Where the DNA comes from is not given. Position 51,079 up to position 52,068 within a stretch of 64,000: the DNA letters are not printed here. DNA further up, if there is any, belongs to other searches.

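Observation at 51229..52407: KNTase-like nucleotidyltransferase with HEPN-like Rx5-6H C-terminus co-transcribed with a Mur ligase and a DUF333 secreted protein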

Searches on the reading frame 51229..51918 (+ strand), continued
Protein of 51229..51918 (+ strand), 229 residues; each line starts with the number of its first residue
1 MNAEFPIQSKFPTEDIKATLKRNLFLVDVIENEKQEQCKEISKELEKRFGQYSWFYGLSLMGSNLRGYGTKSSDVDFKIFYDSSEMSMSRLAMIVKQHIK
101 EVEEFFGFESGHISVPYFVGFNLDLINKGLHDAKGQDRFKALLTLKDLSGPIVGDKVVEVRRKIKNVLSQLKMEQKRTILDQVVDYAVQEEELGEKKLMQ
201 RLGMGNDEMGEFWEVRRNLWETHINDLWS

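Call 49: list_cluster_members(proteins=[P0006, P0008, P0010, P0011, P0013, P0014, P0015, P0016, P0017, P0018])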
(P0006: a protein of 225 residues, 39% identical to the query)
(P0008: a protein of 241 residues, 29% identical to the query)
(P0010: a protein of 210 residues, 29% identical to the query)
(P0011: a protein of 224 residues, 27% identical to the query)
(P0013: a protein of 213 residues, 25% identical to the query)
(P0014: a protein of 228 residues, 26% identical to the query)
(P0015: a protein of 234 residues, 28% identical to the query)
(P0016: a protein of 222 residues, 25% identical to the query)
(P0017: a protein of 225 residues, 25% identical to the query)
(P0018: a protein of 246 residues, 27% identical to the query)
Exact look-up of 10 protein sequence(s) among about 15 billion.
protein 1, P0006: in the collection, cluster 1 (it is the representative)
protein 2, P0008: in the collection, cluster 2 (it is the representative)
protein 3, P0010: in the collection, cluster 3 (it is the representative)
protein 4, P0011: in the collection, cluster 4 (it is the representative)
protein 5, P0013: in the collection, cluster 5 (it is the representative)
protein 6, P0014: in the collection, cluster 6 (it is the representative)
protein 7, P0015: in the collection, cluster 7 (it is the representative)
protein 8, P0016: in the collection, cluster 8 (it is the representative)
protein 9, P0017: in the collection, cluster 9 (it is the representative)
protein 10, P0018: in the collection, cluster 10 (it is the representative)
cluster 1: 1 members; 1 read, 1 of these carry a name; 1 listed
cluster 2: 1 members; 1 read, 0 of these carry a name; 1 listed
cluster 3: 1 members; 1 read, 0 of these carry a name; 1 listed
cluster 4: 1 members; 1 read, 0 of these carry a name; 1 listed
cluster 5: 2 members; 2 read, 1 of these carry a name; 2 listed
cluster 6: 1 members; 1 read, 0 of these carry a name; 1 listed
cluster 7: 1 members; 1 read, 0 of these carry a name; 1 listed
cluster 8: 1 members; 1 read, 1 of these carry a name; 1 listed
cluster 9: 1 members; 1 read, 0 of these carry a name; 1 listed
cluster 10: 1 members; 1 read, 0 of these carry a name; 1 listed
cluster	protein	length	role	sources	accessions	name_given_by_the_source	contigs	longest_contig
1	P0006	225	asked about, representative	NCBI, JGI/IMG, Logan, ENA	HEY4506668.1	MAG TPA: hypothetical protein VJH71_00695 [Candidatus Paceibacterota bacterium]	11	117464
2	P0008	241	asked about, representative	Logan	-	-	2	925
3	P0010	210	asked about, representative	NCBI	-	-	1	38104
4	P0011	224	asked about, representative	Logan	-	-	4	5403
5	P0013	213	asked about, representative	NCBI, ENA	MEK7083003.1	MAG: hypothetical protein AAB972_02430 [Patescibacteria group bacterium]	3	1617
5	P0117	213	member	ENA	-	-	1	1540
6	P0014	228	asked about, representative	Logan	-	-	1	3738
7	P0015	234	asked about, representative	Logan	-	-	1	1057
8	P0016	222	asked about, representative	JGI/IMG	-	predicted nucleotidyltransferase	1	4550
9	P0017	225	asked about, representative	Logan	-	-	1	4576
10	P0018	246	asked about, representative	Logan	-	-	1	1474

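Call 50: find_encoding_contigs(protein=P0006, flank=5000, max_places=3)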
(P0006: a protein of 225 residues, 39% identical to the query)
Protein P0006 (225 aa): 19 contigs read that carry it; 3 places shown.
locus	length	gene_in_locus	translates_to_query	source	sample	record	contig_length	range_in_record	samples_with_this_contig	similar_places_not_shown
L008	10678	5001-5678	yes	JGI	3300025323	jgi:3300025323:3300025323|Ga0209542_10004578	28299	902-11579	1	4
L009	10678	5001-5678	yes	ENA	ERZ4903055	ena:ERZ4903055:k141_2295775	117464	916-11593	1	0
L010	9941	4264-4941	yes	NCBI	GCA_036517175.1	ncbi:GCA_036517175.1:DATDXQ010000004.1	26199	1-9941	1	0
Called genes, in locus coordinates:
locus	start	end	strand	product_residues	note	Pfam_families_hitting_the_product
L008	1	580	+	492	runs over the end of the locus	?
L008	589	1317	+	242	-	PF00005:ABC_tran, PF02463:SMC_N (faint)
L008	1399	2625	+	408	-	PF12704:MacB_PCD, PF02687:FtsX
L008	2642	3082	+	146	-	-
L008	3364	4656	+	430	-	PF01225:Mur_ligase, PF08245:Mur_ligase_M, PF02875:Mur_ligase_C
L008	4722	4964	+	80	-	PF13376:OmdA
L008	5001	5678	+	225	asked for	-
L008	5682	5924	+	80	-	PF01541:GIY-YIG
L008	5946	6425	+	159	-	-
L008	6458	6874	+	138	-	-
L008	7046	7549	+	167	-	PF07610:DUF1573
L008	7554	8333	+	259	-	PF02683:DsbD_TM (weak)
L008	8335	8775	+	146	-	-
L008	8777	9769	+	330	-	-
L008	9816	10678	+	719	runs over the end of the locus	PF19335:HMBD (weak), PF00122:E1-E2_ATPase, PF00702:Hydrolase, PF08282:Hydrolase_3 (faint), PF12710:HAD (weak)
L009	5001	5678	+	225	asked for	-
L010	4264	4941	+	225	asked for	-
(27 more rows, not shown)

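Call 51: find_encoding_contigs(protein=P0010, flank=5000, max_places=2)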
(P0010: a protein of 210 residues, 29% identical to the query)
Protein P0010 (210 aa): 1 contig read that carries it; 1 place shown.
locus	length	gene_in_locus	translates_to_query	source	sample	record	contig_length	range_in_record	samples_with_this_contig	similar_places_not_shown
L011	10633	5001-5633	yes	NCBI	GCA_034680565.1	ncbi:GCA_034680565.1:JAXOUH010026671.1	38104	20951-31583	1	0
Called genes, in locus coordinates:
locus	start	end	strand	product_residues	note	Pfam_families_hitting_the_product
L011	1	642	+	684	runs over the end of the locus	PF22745:Nlig-Ia, PF01653:DNA_ligase_aden, PF03120:OB_DNA_ligase, PF12826:HHH_2, PF14520:HHH_5 (weak), PF00533:BRCT, PF12738:PTCB-BRCT (weak)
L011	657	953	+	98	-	PF02686:GatC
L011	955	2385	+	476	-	PF01425:Amidase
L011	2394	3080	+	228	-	-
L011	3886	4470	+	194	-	PF13023:HD_3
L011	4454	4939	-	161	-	PF04307:YdjM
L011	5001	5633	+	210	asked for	PF01909:NTP_transf_2 (weak)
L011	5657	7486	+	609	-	-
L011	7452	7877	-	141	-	PF01812:5-FTHF_cyc-lig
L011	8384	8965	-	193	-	PF02786:CPSase_L_D2 (weak), PF07478:Dala_Dala_lig_C, PF08443:RimK (weak)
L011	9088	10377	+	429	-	PF08245:Mur_ligase_M (weak), PF02875:Mur_ligase_C, PF27239:FOL3_C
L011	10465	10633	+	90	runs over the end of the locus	PF04226:Transgly_assoc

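Call 52: find_encoding_contigs(protein=P0115, flank=5000, max_places=2)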
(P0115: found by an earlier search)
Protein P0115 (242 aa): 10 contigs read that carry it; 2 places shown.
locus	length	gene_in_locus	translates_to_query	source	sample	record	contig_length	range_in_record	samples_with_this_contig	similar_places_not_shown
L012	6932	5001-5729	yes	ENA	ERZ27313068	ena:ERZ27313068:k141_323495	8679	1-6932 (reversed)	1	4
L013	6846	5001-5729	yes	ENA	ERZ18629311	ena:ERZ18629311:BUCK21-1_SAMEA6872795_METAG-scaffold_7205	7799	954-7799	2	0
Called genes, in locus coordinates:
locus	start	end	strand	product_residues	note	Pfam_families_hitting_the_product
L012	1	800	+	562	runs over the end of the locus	-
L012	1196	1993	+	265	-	-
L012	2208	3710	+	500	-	PF01336:tRNA_anti-codon, PF00152:tRNA-synt_2, PF01409:tRNA-synt_2d (weak)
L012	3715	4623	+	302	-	-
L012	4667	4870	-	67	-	-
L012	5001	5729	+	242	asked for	PF22600:MTPAP-like_central (weak), PF01909:NTP_transf_2 (weak), PF18765:Polbeta (weak)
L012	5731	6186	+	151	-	PF06574:FAD_syn (weak), PF01467:CTP_transf_like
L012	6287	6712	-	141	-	-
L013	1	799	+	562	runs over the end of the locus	-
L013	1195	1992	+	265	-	-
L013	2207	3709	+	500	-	PF01336:tRNA_anti-codon, PF00152:tRNA-synt_2, PF01409:tRNA-synt_2d (weak)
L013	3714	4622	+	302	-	-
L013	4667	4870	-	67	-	-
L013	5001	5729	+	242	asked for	PF22600:MTPAP-like_central (weak), PF01909:NTP_transf_2 (weak), PF18765:Polbeta (weak)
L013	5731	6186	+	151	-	PF06574:FAD_syn (weak), PF01467:CTP_transf_like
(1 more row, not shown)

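Call 54: search_protein_families(library=ncbifam, proteins=[L008:3364-4653:+, L008:4722-4961:+, L008:5682-5921:+, L008:5946-6422:+, L011:5657-7483:+, L002:5390-5992:+, L006:7578-7994:+], max_evalue=0.001)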
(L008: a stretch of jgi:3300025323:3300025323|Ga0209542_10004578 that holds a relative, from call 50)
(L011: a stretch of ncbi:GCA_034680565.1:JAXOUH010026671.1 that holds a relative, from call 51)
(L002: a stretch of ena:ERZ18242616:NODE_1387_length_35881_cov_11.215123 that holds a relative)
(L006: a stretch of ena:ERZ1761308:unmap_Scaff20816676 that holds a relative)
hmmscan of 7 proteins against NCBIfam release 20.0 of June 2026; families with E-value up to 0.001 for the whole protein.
L008:3364-4653:+ (430 aa): 25 families
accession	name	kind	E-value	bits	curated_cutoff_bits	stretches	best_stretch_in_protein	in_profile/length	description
TIGR01082.1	murC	equivalog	9.3e-123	410.6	335.1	2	10-234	2-226/449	UDP-N-acetylmuramate--L-alanine ligase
NF011171.0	PRK14573.1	equivalog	9.3e-76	255.3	1015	1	7-428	4-444/809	bifunctional UDP-N-acetylmuramate--L-alanine ligase/D-alanine--D-alanine ligase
TIGR01081.1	mpl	equivalog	3.9e-51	174.5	388.7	2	10-229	2-230/448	UDP-N-acetylmuramate:L-alanyl-gamma-D-glutamyl-meso-diaminopimelate ligase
NF053645.1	pMurC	equivalog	1.1e-33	116.7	560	2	12-138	3-132/492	pseudomurein biosynthesis peptide ligase pMurC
TIGR01087.1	murD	equivalog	4.1e-28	98.6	211.95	1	10-322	2-340/441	UDP-N-acetylmuramoyl-L-alanine--D-glutamate ligase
NF001126.0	PRK00139.1-4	equivalog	9.7e-21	73.9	373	3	249-333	292-374/486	UDP-N-acetylmuramoyl-L-alanyl-D-glutamate--2,6-diaminopimelate ligase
NF053647.1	pMurD2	equivalog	5.5e-20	71.6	550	1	82-292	71-282/405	pseudomurein biosynthesis peptide ligase pMurD2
NF053646.1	pMurD1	equivalog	2.2e-19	69.5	610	2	257-419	286-442/465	pseudomurein biosynthesis peptide ligase pMurD1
TIGR01143.1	murF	subfamily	6.7e-19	68.1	288.6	2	174-238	148-213/418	UDP-N-acetylmuramoyl-tripeptide--D-alanyl-D-alanine ligase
TIGR01085.1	murE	subfamily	1.4e-18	67.1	257.3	2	248-333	280-364/472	UDP-N-acetylmuramyl-tripeptide synthetase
NF008896.0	PRK11929.1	equivalog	1.3e-17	62.9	1023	1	248-322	783-857/965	bifunctional UDP-N-acetylmuramoyl-L-alanyl-D-glutamate--2,6-diaminopimelate ligase MurE/UDP-N-acetylmuramoyl-tripeptide--D-alanyl-D-alanine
NF053648.1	pMurE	equivalog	2.1e-17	63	600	1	251-324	282-352/464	pseudomurein biosynthesis peptide ligase pMurE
NF001124.0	PRK00139.1-2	equivalog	1.2e-16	60.6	476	1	246-333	298-383/500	UDP-N-acetylmuramoyl-L-alanyl-D-glutamate--2,6-diaminopimelate ligase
NF033197.0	F430_CfbE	equivalog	3.9e-14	52.4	250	2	46-134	38-125/430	coenzyme F430 synthase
NF010623.0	PRK14016.1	subfamily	7.4e-12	44.2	877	1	254-415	685-848/871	cyanophycin synthetase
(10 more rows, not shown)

L008:4722-4961:+ (80 aa): 0 families

L008:5682-5921:+ (80 aa): 0 families

L008:5946-6422:+ (159 aa): 0 families

L011:5657-7483:+ (609 aa): 0 families

L002:5390-5992:+ (201 aa): 0 families

L006:7578-7994:+ (139 aa): 0 families

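Call 57: find_related_loci(query=A1, collection=metagenome_contigs, flank=6000)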
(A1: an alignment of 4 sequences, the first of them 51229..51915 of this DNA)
Query A1 (229 aa) in metagenome_contigs; peptide patterns used: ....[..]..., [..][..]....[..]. (x = any residue, [..] = any of these).
234 stretches matched a pattern, but none encodes a relative of the query by tblastn (E <= 1e-3).

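Call 58: find_related_loci(query=A3, collection=metagenome_contigs, flank=6000)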
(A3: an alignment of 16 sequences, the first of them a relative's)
Query A3 (242 aa) in metagenome_contigs; peptide patterns used: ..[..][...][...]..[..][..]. (x = any residue, [..] = any of these).
13 stretches matched a pattern; 3 encode a relative of the query (tblastn E <= 1e-3); 3 distinct loci.
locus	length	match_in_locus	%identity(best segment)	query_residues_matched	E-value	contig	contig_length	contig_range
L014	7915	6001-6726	98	1-242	6e-158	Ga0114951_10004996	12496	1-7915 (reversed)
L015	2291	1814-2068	59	1-85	7e-30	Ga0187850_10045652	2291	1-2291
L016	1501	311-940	32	19-239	5e-29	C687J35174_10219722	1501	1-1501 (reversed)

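Call 59: list_cluster_members(proteins=[P0019, P0020, P0021, P0022, P0024, P0025, P0027, P0028, P0029, P0033])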
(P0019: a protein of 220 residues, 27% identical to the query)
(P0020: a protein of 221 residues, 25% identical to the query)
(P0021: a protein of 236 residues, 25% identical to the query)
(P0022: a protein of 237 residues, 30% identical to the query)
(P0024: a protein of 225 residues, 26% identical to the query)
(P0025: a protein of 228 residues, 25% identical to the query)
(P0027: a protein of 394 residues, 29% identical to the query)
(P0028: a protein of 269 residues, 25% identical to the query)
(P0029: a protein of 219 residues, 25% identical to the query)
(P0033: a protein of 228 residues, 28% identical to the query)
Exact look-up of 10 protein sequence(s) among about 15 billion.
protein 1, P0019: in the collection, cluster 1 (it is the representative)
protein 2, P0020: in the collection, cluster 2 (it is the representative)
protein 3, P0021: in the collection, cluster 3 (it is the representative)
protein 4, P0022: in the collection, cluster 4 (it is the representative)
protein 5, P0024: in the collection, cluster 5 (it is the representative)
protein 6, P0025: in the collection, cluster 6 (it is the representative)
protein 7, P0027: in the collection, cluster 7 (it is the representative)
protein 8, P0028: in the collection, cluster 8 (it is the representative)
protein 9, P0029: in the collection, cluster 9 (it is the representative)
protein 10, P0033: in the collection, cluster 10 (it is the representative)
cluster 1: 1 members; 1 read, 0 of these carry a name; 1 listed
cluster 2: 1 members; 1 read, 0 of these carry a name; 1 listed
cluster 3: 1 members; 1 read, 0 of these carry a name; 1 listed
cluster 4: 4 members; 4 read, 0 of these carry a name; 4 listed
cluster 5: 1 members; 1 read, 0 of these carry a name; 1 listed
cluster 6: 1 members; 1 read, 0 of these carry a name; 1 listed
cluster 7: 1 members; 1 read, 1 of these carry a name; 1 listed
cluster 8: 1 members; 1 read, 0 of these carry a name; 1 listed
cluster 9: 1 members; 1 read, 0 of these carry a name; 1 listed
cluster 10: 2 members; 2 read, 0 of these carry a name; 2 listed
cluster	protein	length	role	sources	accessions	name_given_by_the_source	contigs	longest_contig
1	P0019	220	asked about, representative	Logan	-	-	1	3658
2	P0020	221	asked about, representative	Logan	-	-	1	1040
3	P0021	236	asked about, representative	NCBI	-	-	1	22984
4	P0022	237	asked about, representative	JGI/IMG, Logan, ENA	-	-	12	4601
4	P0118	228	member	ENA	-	-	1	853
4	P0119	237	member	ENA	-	-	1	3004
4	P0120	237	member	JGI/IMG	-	-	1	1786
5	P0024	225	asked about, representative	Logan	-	-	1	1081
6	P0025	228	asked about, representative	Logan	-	-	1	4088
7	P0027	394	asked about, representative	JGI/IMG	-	hypothetical protein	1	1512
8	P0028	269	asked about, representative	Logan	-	-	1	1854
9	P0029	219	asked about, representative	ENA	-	-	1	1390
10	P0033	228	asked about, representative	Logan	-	-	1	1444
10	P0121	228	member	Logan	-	-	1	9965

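Call 60: find_encoding_contigs(protein=P0021, flank=5000, max_places=2)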
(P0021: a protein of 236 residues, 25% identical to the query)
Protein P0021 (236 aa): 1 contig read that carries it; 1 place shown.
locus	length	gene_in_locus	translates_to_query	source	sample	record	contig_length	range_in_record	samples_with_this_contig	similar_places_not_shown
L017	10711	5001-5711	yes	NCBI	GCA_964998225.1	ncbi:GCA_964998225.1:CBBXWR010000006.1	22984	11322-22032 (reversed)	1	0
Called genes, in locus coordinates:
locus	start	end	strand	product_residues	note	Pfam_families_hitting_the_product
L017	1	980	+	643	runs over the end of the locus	?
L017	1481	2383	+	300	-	PF00892:EamA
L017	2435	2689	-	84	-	PF02201:SWIB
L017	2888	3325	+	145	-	-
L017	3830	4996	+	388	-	PF01409:tRNA-synt_2d, PF03147:FDX-ACB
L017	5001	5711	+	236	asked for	PF22600:MTPAP-like_central (faint), PF18765:Polbeta (faint)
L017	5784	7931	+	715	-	PF02518:HATPase_c, PF00204:DNA_gyraseB, PF01751:Toprim, PF00986:DNA_gyraseB_C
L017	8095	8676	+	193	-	PF02545:Maf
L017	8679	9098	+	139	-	-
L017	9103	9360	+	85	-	PF02575:YbaB_DNA_bd (weak)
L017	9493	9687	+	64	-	PF00584:SecE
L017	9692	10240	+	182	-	PF02357:NusG, PF00467:KOW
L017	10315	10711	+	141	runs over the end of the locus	PF03946:Ribosomal_L11_N, PF00298:Ribosomal_L11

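Call 61: find_encoding_contigs(protein=P0121, flank=5000, max_places=2)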
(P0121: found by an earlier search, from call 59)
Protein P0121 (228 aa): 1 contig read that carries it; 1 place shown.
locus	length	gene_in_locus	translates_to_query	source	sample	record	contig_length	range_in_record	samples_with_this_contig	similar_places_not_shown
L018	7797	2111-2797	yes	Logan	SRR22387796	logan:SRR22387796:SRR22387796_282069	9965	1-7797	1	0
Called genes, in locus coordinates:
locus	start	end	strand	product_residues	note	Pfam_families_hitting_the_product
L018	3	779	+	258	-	?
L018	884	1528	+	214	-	PF13177:DNA_pol3_delta2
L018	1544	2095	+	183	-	PF01765:RRF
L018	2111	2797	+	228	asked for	PF01909:NTP_transf_2 (weak), PF18765:Polbeta (faint)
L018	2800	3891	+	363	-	PF02163:Peptidase_M50, PF17820:PDZ_6 (weak)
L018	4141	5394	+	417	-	PF00587:tRNA-synt_2b, PF03129:HGTP_anticodon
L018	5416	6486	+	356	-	PF06723:MreB_Mbl, PF00012:HSP70, PF14450:FtsA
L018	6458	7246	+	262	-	PF04085:MreC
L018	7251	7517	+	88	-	-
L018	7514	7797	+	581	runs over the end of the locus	PF03717:PBP_dimer (faint), PF00905:Transpeptidase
